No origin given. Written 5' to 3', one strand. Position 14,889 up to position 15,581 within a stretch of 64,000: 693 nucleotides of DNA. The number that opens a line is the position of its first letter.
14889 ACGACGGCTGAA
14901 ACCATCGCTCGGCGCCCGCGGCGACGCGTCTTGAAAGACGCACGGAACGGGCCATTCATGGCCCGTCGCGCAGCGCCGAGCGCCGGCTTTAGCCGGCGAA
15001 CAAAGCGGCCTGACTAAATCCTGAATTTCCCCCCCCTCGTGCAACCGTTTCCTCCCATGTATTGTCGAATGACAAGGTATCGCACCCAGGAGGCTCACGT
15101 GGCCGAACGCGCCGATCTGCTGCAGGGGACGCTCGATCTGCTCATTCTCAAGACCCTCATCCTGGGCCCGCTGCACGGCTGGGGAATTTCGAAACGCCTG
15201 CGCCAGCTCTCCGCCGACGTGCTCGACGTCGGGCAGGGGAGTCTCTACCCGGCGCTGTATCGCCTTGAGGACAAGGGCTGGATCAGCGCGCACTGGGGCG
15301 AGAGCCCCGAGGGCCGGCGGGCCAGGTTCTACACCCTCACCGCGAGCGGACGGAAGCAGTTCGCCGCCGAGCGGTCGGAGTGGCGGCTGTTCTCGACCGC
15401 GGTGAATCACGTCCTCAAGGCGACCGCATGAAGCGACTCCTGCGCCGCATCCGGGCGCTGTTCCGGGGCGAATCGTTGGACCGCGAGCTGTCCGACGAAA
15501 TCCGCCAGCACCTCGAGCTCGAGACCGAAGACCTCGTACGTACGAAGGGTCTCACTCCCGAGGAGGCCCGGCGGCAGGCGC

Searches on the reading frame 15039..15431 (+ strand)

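Call 13: search_protein_families(library=pfam, proteins=[window:15039-15431:+], max_evalue=0.01)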
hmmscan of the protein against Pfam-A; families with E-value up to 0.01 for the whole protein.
window:15039-15431:+ (130 aa): 2 families
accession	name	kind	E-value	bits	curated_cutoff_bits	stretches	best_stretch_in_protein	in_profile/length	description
PF03551.20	PadR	-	2.5e-20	72.7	27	1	36-109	1-74/75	Transcriptional regulator PadR-like family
PF13463.12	HTH_27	-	0.001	19.8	22.2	1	52-104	19-68/68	Winged helix DNA-binding domain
